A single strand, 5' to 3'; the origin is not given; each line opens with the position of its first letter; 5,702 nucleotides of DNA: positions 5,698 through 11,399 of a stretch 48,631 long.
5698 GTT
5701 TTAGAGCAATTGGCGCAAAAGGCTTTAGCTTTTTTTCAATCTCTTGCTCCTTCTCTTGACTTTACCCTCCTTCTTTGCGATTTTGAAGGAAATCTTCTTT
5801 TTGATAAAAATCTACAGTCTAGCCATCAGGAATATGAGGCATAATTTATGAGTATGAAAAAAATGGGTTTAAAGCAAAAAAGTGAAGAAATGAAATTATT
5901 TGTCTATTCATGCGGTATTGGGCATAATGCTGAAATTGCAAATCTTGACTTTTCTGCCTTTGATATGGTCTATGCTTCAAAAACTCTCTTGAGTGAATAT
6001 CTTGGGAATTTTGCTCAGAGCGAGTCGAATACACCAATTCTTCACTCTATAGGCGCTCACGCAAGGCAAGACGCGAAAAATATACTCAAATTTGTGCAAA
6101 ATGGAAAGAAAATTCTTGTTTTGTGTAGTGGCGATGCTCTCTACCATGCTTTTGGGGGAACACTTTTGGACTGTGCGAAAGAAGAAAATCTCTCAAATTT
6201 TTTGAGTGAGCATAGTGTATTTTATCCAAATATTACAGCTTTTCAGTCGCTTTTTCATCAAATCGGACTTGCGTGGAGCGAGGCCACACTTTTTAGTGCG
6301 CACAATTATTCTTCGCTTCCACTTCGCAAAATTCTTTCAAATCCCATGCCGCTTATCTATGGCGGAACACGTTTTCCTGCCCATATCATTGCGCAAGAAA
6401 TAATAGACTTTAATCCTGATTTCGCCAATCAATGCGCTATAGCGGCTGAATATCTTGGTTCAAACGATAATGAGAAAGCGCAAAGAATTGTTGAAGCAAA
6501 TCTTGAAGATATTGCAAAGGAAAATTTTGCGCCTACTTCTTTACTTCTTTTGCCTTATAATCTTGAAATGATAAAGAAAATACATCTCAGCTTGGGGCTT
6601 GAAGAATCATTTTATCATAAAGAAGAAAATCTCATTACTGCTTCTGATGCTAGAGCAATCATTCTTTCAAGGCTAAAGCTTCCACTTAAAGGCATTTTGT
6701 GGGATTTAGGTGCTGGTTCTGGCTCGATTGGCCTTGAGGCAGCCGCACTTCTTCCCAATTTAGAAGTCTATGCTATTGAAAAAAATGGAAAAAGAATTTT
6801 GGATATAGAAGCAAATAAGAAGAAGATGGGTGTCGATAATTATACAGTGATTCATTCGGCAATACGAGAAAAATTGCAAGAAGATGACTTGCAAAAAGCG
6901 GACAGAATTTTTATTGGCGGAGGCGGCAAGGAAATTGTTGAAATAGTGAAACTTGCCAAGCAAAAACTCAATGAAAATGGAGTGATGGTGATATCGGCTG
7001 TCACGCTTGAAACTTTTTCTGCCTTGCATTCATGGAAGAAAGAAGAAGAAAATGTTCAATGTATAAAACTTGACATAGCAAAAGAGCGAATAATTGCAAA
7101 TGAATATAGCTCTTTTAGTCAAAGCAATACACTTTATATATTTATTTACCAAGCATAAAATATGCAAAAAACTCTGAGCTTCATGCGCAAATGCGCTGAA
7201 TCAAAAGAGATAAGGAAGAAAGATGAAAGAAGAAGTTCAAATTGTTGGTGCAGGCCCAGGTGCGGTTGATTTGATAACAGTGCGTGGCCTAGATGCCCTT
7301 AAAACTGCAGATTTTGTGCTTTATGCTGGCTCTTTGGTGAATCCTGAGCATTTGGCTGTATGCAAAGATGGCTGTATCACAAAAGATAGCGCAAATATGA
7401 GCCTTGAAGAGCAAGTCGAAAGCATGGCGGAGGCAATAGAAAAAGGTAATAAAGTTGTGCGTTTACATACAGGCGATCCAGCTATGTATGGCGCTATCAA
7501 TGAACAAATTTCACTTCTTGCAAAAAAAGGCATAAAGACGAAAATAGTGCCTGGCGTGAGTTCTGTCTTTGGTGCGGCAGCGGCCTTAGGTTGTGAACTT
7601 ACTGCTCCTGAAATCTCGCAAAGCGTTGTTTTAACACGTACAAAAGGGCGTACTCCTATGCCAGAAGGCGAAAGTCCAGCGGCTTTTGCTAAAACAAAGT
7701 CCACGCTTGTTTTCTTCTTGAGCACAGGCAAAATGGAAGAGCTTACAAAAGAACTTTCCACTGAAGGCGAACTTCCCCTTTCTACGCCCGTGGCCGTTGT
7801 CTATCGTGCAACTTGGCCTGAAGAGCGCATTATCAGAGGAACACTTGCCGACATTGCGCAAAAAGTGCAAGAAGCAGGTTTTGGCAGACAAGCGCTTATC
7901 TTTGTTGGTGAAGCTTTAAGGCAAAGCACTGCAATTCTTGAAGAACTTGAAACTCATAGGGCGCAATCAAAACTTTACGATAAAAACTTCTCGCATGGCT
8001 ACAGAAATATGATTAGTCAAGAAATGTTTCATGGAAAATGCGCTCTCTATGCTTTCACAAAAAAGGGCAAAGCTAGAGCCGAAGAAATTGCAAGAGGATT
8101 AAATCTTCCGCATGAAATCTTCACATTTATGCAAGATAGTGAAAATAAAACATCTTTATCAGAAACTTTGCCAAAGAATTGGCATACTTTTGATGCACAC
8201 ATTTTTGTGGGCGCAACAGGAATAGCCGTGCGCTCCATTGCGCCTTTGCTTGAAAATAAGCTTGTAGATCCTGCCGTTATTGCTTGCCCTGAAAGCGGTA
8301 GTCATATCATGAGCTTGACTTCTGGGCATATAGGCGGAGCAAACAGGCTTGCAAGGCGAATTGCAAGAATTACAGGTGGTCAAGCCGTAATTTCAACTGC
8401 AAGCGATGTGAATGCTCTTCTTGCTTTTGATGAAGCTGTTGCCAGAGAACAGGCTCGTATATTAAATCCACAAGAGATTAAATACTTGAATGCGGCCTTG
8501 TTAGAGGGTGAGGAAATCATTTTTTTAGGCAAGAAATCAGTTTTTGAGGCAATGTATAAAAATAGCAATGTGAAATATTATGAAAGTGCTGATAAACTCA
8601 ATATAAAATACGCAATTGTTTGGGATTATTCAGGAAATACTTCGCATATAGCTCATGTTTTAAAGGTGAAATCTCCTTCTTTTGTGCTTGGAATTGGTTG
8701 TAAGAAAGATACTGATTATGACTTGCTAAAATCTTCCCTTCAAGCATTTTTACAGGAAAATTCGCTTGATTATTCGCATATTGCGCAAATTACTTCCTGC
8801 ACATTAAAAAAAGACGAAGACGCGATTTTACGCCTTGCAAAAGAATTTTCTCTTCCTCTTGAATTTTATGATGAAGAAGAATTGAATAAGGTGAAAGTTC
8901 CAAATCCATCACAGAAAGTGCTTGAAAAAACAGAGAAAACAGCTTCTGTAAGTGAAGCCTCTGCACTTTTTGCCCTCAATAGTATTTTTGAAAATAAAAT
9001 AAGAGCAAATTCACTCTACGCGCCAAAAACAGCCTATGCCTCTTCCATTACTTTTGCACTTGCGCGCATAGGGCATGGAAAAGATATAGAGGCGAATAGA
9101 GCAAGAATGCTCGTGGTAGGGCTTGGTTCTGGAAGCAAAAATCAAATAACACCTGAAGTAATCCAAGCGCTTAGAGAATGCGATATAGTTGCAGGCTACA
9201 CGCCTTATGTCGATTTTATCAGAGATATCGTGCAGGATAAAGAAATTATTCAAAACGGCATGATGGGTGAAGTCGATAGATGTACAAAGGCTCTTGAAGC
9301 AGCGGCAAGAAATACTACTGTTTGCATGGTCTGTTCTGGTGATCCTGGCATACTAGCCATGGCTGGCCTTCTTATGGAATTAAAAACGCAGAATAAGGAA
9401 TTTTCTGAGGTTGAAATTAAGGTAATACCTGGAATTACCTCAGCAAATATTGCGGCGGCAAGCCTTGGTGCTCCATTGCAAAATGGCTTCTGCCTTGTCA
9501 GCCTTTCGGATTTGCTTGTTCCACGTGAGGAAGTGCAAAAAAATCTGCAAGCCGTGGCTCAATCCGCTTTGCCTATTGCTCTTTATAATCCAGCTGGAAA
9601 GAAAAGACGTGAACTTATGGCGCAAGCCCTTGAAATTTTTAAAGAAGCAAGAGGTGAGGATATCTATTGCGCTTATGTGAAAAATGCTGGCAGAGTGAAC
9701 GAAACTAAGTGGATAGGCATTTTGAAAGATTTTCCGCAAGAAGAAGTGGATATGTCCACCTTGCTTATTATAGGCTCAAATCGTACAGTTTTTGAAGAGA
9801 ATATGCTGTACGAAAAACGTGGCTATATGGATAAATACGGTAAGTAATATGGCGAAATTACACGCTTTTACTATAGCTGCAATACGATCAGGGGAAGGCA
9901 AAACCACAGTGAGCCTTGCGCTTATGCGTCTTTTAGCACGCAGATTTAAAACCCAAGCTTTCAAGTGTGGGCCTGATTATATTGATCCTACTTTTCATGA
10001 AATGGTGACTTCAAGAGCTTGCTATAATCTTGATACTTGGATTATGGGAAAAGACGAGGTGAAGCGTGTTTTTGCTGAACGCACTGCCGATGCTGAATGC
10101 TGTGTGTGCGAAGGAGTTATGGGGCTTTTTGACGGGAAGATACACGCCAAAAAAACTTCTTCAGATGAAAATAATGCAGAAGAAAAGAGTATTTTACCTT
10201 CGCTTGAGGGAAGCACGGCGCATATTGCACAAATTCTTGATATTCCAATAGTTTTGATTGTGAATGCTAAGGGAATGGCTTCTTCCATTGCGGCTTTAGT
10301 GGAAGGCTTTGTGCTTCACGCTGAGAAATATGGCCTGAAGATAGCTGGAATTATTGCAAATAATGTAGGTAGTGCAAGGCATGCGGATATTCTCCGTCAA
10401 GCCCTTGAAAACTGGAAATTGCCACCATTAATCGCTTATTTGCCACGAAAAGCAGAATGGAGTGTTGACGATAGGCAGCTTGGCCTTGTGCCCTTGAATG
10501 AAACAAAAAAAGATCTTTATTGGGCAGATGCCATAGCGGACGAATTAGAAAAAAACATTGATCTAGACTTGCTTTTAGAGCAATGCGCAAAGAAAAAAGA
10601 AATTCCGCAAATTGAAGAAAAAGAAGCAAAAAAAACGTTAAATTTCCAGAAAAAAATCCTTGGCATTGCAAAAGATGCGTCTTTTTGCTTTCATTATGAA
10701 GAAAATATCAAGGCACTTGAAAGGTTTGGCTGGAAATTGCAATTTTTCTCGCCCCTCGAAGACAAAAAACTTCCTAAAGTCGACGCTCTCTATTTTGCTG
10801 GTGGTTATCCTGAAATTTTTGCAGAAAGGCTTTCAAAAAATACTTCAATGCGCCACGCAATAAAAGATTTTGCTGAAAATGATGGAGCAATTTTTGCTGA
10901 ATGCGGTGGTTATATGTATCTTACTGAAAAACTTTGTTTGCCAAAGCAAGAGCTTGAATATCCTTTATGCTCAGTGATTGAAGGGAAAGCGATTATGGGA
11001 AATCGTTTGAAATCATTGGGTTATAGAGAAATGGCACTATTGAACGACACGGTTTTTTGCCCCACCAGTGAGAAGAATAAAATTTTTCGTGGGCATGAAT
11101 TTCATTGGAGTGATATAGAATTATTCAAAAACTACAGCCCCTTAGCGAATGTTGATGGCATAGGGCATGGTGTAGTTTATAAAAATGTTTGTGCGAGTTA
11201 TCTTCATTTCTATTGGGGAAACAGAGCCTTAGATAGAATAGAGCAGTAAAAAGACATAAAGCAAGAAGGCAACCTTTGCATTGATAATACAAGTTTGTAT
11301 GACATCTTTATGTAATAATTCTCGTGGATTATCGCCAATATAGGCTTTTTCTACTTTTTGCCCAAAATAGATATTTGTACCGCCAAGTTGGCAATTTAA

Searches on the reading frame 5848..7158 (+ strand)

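Call 13: search_protein_families(library=ncbifam, proteins=[window:5848-7158:+], max_evalue=0.00001)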
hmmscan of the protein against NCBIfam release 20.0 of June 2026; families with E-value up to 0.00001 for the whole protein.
window:5848-7158:+ (436 aa): 8 families
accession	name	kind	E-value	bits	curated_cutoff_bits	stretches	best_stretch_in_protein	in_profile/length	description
TIGR02469.1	CbiT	equivalog_domain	7e-32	110.3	78.3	1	263-386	2-124/124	precorrin-6Y C5,15-methyltransferase (decarboxylating) subunit CbiT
NF006138.0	PRK08287.1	equivalog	3.1e-27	95.7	210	1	253-416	4-165/189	decarboxylating cobalt-precorrin-6B (C(15))-methyltransferase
NF001556.0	PRK00377.1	equivalog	2.2e-25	89.6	238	1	253-432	13-193/198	cobalt-precorrin-6Y C(15)-methyltransferase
NF005640.0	PRK07402.1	equivalog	2.2e-23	82.9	219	1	263-394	26-155/200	precorrin-6Y C5,15-methyltransferase subunit CbiT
TIGR02467.1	CbiE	equivalog_domain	2.4e-13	50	92.9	1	78-234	55-203/204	precorrin-6y C5,15-methyltransferase (decarboxylating) subunit CbiE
TIGR00536.1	hemK_fam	subfamily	4.2e-07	29.3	115.5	0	284-350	118-182/286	HemK family protein methyltransferase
TIGR03534.1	RF_mod_PrmC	equivalog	4.8e-07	29.5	199.1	1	271-346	76-152/253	peptide chain release factor N(5)-glutamine methyltransferase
TIGR00138.1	rsmG_gidB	equivalog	7.3e-06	25.8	99.5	0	284-381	48-141/183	16S rRNA (guanine(527)-N(7))-methyltransferase RsmG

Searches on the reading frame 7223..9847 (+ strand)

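Call 13: search_protein_families(library=ncbifam, proteins=[window:7223-9847:+], max_evalue=0.00001)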
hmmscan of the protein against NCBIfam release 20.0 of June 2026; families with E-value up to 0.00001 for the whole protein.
window:7223-9847:+ (874 aa): 36 families (the best 25 are shown)
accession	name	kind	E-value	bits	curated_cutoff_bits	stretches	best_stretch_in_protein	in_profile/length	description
TIGR01465.1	cobM_cbiF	equivalog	1.1e-100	336.1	259.65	2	5-261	1-247/247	precorrin-4 C(11)-methyltransferase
TIGR01466.1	cobJ_cbiH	equivalog_domain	7.8e-91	303.9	246.35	2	630-868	2-238/239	precorrin-3B C(17)-methyltransferase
NF012017.0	PRK15473.1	equivalog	4.6e-87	291.6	408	1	3-262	8-256/257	cobalt-precorrin-4 methyltransferase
NF004423.0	PRK05765.1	equivalog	3.8e-70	236.2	332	2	627-872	3-245/247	precorrin-3B C(17)-methyltransferase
NF012022.0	PRK15478.1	equivalog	1.2e-68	231.2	425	2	630-869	3-240/241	precorrin-3B C(17)-methyltransferase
NF004466.0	PRK05788.1-4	equivalog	1.1e-65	222.1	326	1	272-593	2-321/335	cobalt-precorrin 5A hydrolase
NF007922.1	PRK10637.1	equivalog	8.3e-58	196.4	400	2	4-232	218-449/450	siroheme synthase CysG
NF004790.0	PRK06136.1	subfamily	1.5e-57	195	198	2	3-238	4-243/250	uroporphyrinogen-III C-methyltransferase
TIGR01469.1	cobA_cysG_Cterm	equivalog_domain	2.1e-56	191.4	185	2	4-233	2-235/238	uroporphyrinogen-III C-methyltransferase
NF004648.0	PRK05991.1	equivalog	2.8e-56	190.9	391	1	627-855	3-231/254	precorrin-3B C(17)-methyltransferase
NF004464.0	PRK05788.1-2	equivalog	1.1e-48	166.1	489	1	271-584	4-313/343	cobalt-precorrin 5A hydrolase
NF004463.0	PRK05788.1-1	equivalog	2.9e-48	164.8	546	1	273-582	9-326/351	cobalt-precorrin 5A hydrolase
NF005441.0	PRK07027.1-5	equivalog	6.4e-34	117.5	358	2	277-396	7-131/263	cobalamin biosynthesis protein CbiG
NF005524.0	PRK07168.1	equivalog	2.1e-32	112.3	603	1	2-237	2-242/474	uroporphyrin-III C-methyltransferase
TIGR02467.1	CbiE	equivalog_domain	5e-31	107.8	92.9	2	631-761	1-123/204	precorrin-6y C5,15-methyltransferase (decarboxylating) subunit CbiE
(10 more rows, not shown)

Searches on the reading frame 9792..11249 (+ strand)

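Call 13: search_protein_families(library=ncbifam, proteins=[window:9792-11249:+], max_evalue=0.00001)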
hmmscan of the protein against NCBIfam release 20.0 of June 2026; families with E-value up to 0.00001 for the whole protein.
window:9792-11249:+ (485 aa): 6 families
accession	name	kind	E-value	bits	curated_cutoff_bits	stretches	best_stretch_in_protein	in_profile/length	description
NF002204.1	PRK01077.1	equivalog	3.1e-134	448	254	1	25-475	3-420/420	cobyrinic acid a,c-diamide synthase CobB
TIGR00379.1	cobB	subfamily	2.1e-116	389.5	261.4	1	28-477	4-435/449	cobyrinic/hydrogenobyrinic acid a,c-diamide synthase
NF033195.1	F430_CfbB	exception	8.5e-115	384.1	560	1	27-473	3-437/451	Ni-sirohydrochlorin a,c-diamide synthase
NF053748.1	bifunc_CobBC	exception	4e-88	296.7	950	1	26-476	4-430/797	bifunctional hydrogenobyrinic acid a,c-diamide synthase/histidinol phosphate aminotransferase CobBC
NF010471.0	PRK13896.1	equivalog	4.2e-69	233.6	693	2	140-482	95-428/433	cobyrinic acid a,c-diamide synthase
NF004921.0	PRK06278.1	equivalog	1e-09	37.9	354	1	20-280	236-473/482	cobyrinic acid a,c-diamide synthase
